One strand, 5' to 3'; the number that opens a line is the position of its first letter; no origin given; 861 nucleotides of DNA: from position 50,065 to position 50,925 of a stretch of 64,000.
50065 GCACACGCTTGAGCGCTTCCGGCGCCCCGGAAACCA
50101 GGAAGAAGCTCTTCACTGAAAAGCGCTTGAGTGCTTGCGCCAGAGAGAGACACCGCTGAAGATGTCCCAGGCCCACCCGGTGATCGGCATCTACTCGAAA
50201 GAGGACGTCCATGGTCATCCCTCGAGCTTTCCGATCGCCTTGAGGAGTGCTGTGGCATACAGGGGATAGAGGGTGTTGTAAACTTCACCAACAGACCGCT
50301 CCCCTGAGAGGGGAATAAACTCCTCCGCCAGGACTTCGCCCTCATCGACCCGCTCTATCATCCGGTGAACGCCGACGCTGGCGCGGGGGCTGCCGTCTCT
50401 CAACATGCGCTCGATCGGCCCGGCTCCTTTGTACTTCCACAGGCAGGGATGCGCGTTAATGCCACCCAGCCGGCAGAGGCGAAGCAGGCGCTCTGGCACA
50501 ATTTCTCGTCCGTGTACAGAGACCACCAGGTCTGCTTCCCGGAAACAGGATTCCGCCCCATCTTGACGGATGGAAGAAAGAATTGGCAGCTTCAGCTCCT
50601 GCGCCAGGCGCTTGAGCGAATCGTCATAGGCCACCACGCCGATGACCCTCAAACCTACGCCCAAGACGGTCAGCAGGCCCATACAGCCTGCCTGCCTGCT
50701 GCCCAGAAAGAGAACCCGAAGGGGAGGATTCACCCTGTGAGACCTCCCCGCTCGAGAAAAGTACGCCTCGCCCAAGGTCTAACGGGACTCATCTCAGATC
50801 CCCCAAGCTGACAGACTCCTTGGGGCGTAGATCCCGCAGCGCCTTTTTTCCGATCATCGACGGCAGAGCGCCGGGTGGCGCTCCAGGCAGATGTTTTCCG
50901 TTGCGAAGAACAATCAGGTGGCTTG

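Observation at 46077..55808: Pseudaminic-acid-like core with substitutions: formyltransferase in place of PseH, CyTase-aminotransferase fusion beside a Gfo/Idh/MocA oxidoreductase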

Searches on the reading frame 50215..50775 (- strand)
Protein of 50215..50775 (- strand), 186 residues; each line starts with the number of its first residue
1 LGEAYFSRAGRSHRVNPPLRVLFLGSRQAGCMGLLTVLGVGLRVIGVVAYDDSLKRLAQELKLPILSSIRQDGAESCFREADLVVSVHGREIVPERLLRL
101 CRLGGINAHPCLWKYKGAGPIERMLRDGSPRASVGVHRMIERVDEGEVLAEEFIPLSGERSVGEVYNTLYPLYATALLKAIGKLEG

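Call 3: search_protein_families(library=pfam, proteins=[window:50215-50775:-])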
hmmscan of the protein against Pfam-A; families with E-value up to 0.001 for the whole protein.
window:50215-50775:- (186 aa): 1 family
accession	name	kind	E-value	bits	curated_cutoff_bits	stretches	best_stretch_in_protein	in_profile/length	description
PF00551.24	Formyl_trans_N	-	4e-13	49.9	26.1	1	80-178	79-178/181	Formyl transferase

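Call 4: search_protein_families(library=ncbifam, proteins=[window:50215-50775:-])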
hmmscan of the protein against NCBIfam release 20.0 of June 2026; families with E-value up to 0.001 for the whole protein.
window:50215-50775:- (186 aa): 5 families
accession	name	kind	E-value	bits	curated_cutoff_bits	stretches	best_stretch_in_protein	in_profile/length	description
TIGR00460.1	fmt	equivalog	5.4e-14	52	201.5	1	53-182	48-182/315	methionyl-tRNA formyltransferase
NF005998.1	PRK08125.1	equivalog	7.6e-11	41.1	777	1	80-171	75-167/649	bifunctional UDP-4-amino-4-deoxy-L-arabinose formyltransferase/UDP-glucuronic acid oxidase ArnA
NF005414.0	PRK06988.1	equivalog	1e-10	41.1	316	1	53-180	46-178/311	formyltransferase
TIGR00639.1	PurN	equivalog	2.7e-06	27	150.1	1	80-163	79-163/192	phosphoribosylglycinamide formyltransferase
NF005755.0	PRK07579.1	equivalog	5.4e-05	23.1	238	1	77-172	62-155/245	dTDP-4-amino-4,6-dideoxyglucose formyltransferase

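Call 24: search_solved_structures(query=window:50218-50733:-, max_evalue=0.01, show_alignments=3)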
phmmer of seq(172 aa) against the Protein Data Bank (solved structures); distinct sequences matched with E-value up to 0.01: 31.
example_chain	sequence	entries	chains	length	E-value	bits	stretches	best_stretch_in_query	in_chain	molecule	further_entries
3tqq_A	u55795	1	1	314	7.8e-13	52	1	37-171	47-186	Methionyl-tRNA formyltransferase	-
5uai_A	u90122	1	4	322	1.2e-11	48.2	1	38-170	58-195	Methionyl-tRNA formyltransferase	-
1fmt_A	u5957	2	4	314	3.4e-11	46.7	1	38-167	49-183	METHIONYL-TRNA FMET FORMYLTRANSFERASE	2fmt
5vyt_A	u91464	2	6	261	1.3e-10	44.7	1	66-143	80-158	Gdp-mannose 4,6-dehydratase / gdp-4-amino-4,6-dideoxy-d-mannose formyltransferase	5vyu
5vys_A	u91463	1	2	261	1.6e-10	44.5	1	66-143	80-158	Gdp-mannose 4,6-dehydratase / gdp-4-amino-4,6-dideoxy-d-mannose formyltransferase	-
5vyr_A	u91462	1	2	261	1.8e-10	44.3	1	66-143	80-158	Gdp-mannose 4,6-dehydratase / gdp-4-amino-4,6-dideoxy-d-mannose formyltransferase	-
4iqf_A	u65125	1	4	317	9.8e-10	41.9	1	41-167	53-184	Methionyl-tRNA formyltransferase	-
5j63_A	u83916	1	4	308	1.1e-09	41.7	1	12-143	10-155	Bifunctional polymyxin resistance protein ArnA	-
6pih_A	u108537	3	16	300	1.2e-09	41.6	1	13-143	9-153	Bifunctional polymyxin resistance protein ArnA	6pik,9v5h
1yrw_A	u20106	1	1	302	1.2e-09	41.6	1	13-143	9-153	protein ArnA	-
2bln_A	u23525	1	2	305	1.2e-09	41.6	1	13-142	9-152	PROTEIN YFBG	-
8gjh_A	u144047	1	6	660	1.3e-09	41.5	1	11-144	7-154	Bifunctional polymyxin resistance protein ArnA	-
1z7e_A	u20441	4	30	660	6.2e-09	39.3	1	13-142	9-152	protein ArnA | Bifunctional polymyxin resistance protein ArnA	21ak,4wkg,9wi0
3q0i_A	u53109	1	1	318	4.2e-07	33.3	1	41-167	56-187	Methionyl-tRNA formyltransferase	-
3r8x_A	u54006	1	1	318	9.9e-06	28.9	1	43-165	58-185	Methionyl-tRNA formyltransferase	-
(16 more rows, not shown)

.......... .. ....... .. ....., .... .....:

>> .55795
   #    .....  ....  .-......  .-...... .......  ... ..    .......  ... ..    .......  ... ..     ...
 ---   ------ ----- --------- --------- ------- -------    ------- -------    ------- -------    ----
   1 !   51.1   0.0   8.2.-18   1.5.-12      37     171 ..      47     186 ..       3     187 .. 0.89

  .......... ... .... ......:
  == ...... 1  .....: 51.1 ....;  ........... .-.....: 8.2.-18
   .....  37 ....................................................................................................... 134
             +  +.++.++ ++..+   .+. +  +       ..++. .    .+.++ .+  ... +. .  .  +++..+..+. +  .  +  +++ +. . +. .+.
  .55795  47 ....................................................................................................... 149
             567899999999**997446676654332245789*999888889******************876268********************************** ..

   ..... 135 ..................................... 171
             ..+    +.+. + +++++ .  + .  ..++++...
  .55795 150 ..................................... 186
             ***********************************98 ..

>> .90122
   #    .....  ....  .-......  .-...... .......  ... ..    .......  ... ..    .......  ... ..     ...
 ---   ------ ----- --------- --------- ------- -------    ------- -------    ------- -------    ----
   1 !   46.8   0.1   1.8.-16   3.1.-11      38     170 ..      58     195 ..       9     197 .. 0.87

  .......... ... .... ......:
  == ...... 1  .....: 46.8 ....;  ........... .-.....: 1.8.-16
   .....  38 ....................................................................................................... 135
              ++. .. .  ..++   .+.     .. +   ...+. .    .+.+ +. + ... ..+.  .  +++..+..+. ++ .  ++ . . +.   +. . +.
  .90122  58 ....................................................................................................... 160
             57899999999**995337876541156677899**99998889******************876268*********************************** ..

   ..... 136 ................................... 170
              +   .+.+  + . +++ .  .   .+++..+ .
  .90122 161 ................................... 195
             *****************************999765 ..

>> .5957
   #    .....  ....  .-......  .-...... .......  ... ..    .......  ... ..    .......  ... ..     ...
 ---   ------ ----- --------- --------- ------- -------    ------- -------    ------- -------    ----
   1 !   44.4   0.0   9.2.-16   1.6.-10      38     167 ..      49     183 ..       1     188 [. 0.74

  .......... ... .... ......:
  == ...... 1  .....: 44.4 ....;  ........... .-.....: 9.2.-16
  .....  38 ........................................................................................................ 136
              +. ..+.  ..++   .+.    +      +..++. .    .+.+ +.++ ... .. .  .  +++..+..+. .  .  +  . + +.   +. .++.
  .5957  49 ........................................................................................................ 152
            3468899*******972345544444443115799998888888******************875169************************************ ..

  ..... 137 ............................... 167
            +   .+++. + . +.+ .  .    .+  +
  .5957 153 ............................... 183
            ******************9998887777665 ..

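Call 34: find_homologous_proteins(query=window:50218-50733:-, max_evalue=0.00001)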
Query seq(172 aa) (172 aa): 96 proteins with E <= 0.00001 among 376 candidates.
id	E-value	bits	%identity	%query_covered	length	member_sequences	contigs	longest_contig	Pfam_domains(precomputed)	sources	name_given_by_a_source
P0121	7.3e-107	373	99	100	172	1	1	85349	PF00551.25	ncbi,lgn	-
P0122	2.2e-66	241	68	97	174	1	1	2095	PF00551.25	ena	-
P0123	6.3e-61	223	62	90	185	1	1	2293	PF00551.25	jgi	-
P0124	2.9e-60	221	63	95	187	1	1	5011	PF00551.25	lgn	-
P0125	6.0e-60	220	60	87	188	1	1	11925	PF00551.25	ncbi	-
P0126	3.5e-59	218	60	98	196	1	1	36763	PF00551.25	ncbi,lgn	ncbi:MAG: formyltransferase family protein [Dehalococcoidia bacterium]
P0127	3.9e-59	217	59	95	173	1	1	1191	PF00551.25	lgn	-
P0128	3.9e-59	217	61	97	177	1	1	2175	PF00551.25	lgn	-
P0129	6.9e-59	217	60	97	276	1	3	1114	PF00551.25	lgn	-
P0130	1.2e-58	216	62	94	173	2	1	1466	PF00551.25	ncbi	-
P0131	1.8e-58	215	59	97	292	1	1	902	PF04101.23,PF00551.25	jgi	jgi:folate-dependent phosphoribosylglycinamide formyltransferase PurN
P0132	2.2e-58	215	61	97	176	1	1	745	PF00551.25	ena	-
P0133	2.7e-58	215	56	98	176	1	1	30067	PF00551.25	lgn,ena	-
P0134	5.6e-58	214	61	97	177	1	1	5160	PF00551.25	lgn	-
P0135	5.9e-58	214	57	97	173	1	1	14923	PF00551.25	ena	-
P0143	2.5e-56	208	56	97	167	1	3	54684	PF00551.25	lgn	-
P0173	3.4e-52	195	54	95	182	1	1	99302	PF00551.25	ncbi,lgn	-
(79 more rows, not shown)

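Call 35: find_encoding_contigs(protein=P0126, flank=8000, max_places=1)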
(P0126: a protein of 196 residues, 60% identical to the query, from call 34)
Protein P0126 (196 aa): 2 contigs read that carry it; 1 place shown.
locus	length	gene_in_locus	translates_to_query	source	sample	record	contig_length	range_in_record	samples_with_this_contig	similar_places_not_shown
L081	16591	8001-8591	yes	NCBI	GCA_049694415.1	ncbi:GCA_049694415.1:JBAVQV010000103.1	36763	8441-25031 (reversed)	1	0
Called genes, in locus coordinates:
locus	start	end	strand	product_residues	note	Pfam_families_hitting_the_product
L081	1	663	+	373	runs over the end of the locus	PF01041:DegT_DnrJ_EryC1, PF00155:Aminotran_1_2 (weak), PF01212:Beta_elim_lyase (weak)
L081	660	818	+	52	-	PF01370:Epimerase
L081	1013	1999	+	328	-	PF00106:adh_short (weak), PF01073:3Beta_HSD, PF01370:Epimerase, PF02719:Polysacc_synt_2, PF04321:RmlD_sub_bind, PF05368:NmrA (weak), PF16363:GDP_Man_Dehyd, PF13460:NAD_binding_10, +2 more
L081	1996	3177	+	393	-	PF01041:DegT_DnrJ_EryC1, PF00155:Aminotran_1_2, PF01053:Cys_Met_Meta_PP, PF01212:Beta_elim_lyase (faint)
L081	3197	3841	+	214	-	PF13489:Methyltransf_23, PF13847:Methyltransf_31, PF08241:Methyltransf_11, PF08242:Methyltransf_12 (weak), PF13649:Methyltransf_25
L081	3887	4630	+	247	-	PF02348:CTP_transf_3, PF12804:NTP_transf_3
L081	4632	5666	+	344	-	PF01408:GFO_IDH_MocA, PF02894:GFO_IDH_MocA_C, PF22725:GFO_IDH_MocA_C3 (weak)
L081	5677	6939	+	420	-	PF01041:DegT_DnrJ_EryC1, PF01212:Beta_elim_lyase, PF01053:Cys_Met_Meta_PP (weak)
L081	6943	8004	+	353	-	PF04101:Glyco_tran_28_C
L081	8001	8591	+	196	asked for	PF00551:Formyl_trans_N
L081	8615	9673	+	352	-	PF03102:NeuB, PF08666:SAF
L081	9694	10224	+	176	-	PF13302:Acetyltransf_3, PF13523:Acetyltransf_8 (weak)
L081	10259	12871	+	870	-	PF01425:Amidase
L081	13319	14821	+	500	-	-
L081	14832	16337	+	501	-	PF13649:Methyltransf_25 (faint)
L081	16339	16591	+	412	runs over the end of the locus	PF13692:Glyco_trans_1_4, PF00534:Glycos_transf_1, PF13524:Glyco_trans_1_2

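Call 36: find_encoding_contigs(protein=P0173, flank=8000, max_places=1)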
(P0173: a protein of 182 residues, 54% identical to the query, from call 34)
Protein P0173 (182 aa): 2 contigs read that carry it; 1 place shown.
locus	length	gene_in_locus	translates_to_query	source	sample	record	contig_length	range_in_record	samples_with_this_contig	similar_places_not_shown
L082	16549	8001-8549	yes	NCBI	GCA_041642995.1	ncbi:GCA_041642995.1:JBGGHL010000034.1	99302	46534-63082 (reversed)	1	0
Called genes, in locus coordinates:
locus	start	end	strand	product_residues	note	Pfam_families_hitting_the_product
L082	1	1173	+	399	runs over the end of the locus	PF13439:Glyco_transf_4, PF13579:Glyco_trans_4_4, PF00534:Glycos_transf_1, PF13692:Glyco_trans_1_4, PF13524:Glyco_trans_1_2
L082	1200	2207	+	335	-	PF04015:DUF362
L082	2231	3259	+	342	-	PF04321:RmlD_sub_bind, PF01073:3Beta_HSD, PF01370:Epimerase, PF02719:Polysacc_synt_2, PF07993:NAD_binding_4 (faint), PF13460:NAD_binding_10, PF16363:GDP_Man_Dehyd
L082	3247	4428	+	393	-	PF00155:Aminotran_1_2 (weak), PF01041:DegT_DnrJ_EryC1, PF01053:Cys_Met_Meta_PP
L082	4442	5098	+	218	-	PF13489:Methyltransf_23, PF13847:Methyltransf_31, PF08241:Methyltransf_11, PF08242:Methyltransf_12 (weak), PF13649:Methyltransf_25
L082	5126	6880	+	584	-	PF03102:NeuB, PF08666:SAF (weak), PF02348:CTP_transf_3, PF12804:NTP_transf_3 (weak)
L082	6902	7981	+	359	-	PF04101:Glyco_tran_28_C (weak)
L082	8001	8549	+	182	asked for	PF00551:Formyl_trans_N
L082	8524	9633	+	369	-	PF03102:NeuB, PF08666:SAF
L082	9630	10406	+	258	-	PF00483:NTP_transferase, PF12804:NTP_transf_3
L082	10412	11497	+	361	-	PF01073:3Beta_HSD, PF01370:Epimerase, PF02719:Polysacc_synt_2, PF04321:RmlD_sub_bind, PF16363:GDP_Man_Dehyd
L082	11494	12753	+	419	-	PF08421:Methyltransf_13, PF13489:Methyltransf_23, PF08241:Methyltransf_11, PF08242:Methyltransf_12, PF13649:Methyltransf_25 (weak), PF08484:Methyltransf_14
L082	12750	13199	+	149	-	PF00908:dTDP_sugar_isom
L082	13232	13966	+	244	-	PF04989:RMNT_CmcI, PF13578:Methyltransf_24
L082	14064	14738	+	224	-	PF25087:GMPPB_C (faint), PF25084:LbH_EIF2B (weak), PF00132:Hexapep (faint)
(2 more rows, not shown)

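Call 37: find_encoding_contigs(protein=P0143, flank=8000, max_places=1)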
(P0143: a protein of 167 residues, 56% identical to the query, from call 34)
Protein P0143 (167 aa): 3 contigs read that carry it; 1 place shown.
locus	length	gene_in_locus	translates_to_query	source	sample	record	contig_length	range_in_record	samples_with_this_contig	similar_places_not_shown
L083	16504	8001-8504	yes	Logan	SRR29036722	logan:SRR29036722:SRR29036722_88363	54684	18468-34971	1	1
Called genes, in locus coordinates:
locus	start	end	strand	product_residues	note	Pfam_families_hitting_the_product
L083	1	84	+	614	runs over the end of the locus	-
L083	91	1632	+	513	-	PF01554:MatE (faint), PF01943:Polysacc_synt, PF13440:Polysacc_synt_3, PF03023:MurJ (weak)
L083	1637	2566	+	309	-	PF01073:3Beta_HSD, PF01370:Epimerase, PF02719:Polysacc_synt_2, PF04321:RmlD_sub_bind, PF07993:NAD_binding_4 (faint), PF13460:NAD_binding_10 (weak), PF16363:GDP_Man_Dehyd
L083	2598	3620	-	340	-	PF04321:RmlD_sub_bind, PF05368:NmrA, PF01073:3Beta_HSD, PF01370:Epimerase, PF02719:Polysacc_synt_2, PF07993:NAD_binding_4, PF13460:NAD_binding_10, PF16363:GDP_Man_Dehyd, +1 more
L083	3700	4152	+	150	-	PF00908:dTDP_sugar_isom, PF05523:FdtA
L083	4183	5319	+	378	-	PF01041:DegT_DnrJ_EryC1, PF00155:Aminotran_1_2, PF01053:Cys_Met_Meta_PP, PF01212:Beta_elim_lyase (weak)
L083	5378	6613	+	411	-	PF00464:SHMT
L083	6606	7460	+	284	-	PF00763:THF_DHG_CYH, PF02882:THF_DHG_CYH_C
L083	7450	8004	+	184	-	PF01812:5-FTHF_cyc-lig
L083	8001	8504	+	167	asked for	PF00551:Formyl_trans_N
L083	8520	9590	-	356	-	PF03102:NeuB, PF08666:SAF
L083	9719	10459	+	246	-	PF01261:AP_endonuc_2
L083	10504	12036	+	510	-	PF02310:B12-binding, PF04055:Radical_SAM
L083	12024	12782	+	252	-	PF02348:CTP_transf_3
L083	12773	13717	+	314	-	PF04055:Radical_SAM, PF13186:SPASM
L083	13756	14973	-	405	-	-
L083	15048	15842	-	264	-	PF00977:His_biosynth, PF05690:ThiG (faint), PF03060:NMO (weak)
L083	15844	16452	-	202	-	PF00117:GATase, PF01174:SNO (weak)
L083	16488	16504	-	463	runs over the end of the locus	PF05159:Capsule_synth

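Call 46: find_encoding_contigs(protein=P0121, flank=10000, max_places=3)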
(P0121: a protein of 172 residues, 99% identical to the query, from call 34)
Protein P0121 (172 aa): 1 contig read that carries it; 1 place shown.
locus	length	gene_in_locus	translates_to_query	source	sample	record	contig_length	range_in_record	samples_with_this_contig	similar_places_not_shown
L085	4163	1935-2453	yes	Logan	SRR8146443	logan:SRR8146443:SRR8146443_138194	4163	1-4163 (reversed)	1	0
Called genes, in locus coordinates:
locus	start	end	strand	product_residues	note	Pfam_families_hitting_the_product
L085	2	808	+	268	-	?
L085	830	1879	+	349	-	PF03102:NeuB, PF08666:SAF (faint)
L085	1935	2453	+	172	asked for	PF00551:Formyl_trans_N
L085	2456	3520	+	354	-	-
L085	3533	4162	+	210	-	?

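Call 51: find_related_loci(query=A2, collection=metagenome_contigs, flank=9000)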
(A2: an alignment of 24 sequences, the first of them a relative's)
Query A2 (172 aa) in metagenome_contigs; peptide patterns used: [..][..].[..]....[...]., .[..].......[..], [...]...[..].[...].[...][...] (x = any residue, [..] = any of these).
290 stretches matched a pattern; 114 encode a relative of the query (tblastn E <= 1e-3); the best 80 are kept; 80 distinct loci.
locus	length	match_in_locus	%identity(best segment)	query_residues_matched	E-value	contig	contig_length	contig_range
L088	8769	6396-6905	61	2-171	7e-66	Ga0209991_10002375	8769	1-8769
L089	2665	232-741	61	2-171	2e-66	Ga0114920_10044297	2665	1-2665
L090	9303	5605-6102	57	5-170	3e-65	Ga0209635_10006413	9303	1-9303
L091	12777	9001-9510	59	2-171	4e-64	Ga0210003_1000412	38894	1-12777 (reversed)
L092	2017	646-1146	59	5-171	2e-65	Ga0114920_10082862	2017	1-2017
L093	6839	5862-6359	58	5-170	3e-63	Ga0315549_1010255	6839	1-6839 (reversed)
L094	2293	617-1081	62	5-159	7e-64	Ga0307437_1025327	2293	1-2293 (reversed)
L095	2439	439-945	60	2-170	1e-63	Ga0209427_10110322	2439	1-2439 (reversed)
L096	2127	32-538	60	2-170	4e-64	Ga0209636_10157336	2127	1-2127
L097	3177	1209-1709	60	5-171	6e-62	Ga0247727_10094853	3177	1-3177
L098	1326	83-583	56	6-172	4e-64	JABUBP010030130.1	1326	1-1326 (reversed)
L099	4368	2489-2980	54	4-167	2e-60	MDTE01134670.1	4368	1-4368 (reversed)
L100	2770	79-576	53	5-170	4e-60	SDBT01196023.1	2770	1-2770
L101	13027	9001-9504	54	5-172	2e-59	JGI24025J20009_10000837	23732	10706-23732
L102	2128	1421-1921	52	5-171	2e-60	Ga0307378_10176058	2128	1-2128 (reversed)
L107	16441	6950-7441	54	5-168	7e-58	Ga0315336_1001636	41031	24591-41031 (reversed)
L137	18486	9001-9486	44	5-166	1e-47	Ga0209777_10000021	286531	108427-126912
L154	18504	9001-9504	42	5-172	4e-43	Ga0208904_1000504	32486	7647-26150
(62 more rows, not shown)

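Call 56: search_protein_families(library=pfam, proteins=[L107:3592-4362:+, L107:4359-5867:+, L107:8457-10436:+, L107:11359-12072:+, L107:12153-14111:+, L107:14149-15228:+, L107:15466-16119:+], max_evalue=0.01)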
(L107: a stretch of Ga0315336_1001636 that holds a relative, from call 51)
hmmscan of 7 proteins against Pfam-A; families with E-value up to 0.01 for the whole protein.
L107:3592-4362:+ (256 aa): 2 families
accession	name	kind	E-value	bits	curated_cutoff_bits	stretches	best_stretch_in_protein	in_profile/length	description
PF02348.25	CTP_transf_3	-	1.3e-18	68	22.6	1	5-129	2-119/217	Cytidylyltransferase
PF12804.13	NTP_transf_3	-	6.3e-06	26.9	27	1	18-143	15-130/160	MobA-like NTP transferase domain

L107:4359-5867:+ (502 aa): 0 families

L107:8457-10436:+ (659 aa): 0 families

L107:11359-12072:+ (237 aa): 7 families
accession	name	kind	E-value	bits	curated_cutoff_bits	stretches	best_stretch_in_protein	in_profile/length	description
PF13649.12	Methyltransf_25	-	1.8e-08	35.4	27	1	57-153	1-97/97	Methyltransferase domain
PF13847.12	Methyltransf_31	-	4.4e-07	30.1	27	1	54-157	4-109/145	Methyltransferase domain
PF08242.18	Methyltransf_12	-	8.7e-07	30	30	1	58-154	1-97/98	Methyltransferase domain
PF01209.24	Ubie_methyltran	-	0.00022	21.1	20.1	1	18-176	13-169/233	ubiE/COQ5 methyltransferase family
PF08241.18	Methyltransf_11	-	0.00031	21.7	21.2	1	59-157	2-95/95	Methyltransferase domain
PF11261.13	IRF-2BP1_2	-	0.0016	18.4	26.8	1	77-98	26-47/52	Interferon regulatory factor 2-binding protein zinc finger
PF13489.12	Methyltransf_23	-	0.006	16.8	27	1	49-164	15-122/164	Methyltransferase domain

L107:12153-14111:+ (652 aa): 4 families
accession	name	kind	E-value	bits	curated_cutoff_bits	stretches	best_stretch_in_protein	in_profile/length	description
PF13522.11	GATase_6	-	5.6e-44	149.7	27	1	44-171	4-130/130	Glutamine amidotransferase domain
PF13537.11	GATase_7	-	2.9e-43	147.2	25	1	56-176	1-122/123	Glutamine amidotransferase domain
PF00733.27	Asn_synthase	-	5.3e-43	148.5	21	1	262-574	5-290/354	Asparagine synthase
PF12481.13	DUF3700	-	5.2e-06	26.5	27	1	119-172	119-173/228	Aluminium induced protein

L107:14149-15228:+ (359 aa): 0 families

L107:15466-16119:+ (217 aa): 2 families
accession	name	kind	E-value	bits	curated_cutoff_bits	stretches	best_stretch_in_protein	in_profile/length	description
PF02348.25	CTP_transf_3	-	2.2e-39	135.9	22.6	1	1-190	26-217/217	Cytidylyltransferase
PF12804.13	NTP_transf_3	-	4.3e-08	34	27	1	1-102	26-127/160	MobA-like NTP transferase domain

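Call 68: search_solved_structures(query=A2, max_evalue=1)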
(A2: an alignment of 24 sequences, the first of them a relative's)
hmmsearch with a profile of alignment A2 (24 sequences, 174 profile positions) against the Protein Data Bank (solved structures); distinct sequences matched with E-value up to 1: 71 (the best 60 are shown).
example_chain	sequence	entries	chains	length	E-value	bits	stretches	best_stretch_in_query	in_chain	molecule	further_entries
4iqf_A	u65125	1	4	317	1e-18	70.9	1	38-155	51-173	Methionyl-tRNA formyltransferase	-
3tqq_A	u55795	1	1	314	5.4e-18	68.6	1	36-171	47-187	Methionyl-tRNA formyltransferase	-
1fmt_A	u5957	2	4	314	7.3e-18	68.2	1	38-171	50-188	METHIONYL-TRNA FMET FORMYLTRANSFERASE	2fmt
3q0i_A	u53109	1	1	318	2.3e-16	63.3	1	39-171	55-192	Methionyl-tRNA formyltransferase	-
5vys_A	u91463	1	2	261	2.8e-16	63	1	65-148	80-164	Gdp-mannose 4,6-dehydratase / gdp-4-amino-4,6-dideoxy-d-mannose formyltransferase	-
5vyr_A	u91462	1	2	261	3.2e-16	62.8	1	65-148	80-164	Gdp-mannose 4,6-dehydratase / gdp-4-amino-4,6-dideoxy-d-mannose formyltransferase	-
5vyt_A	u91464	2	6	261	4.7e-16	62.3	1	65-148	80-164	Gdp-mannose 4,6-dehydratase / gdp-4-amino-4,6-dideoxy-d-mannose formyltransferase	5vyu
5uai_A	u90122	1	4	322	1.1e-15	61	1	38-169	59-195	Methionyl-tRNA formyltransferase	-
3r8x_A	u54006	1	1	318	1.2e-15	60.9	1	39-170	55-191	Methionyl-tRNA formyltransferase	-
5j63_A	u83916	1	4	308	3.8e-14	56.1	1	4-143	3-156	Bifunctional polymyxin resistance protein ArnA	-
6pih_A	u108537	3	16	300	5.5e-14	55.5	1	7-142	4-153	Bifunctional polymyxin resistance protein ArnA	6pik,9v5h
1yrw_A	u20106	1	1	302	5.6e-14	55.5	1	7-142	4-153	protein ArnA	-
2bln_A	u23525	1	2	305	5.8e-14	55.5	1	7-142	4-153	PROTEIN YFBG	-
4yfv_A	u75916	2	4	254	6.4e-14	55.3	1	53-159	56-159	VioF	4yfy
1z7e_A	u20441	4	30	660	2.9e-13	53.2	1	7-142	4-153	protein ArnA | Bifunctional polymyxin resistance protein ArnA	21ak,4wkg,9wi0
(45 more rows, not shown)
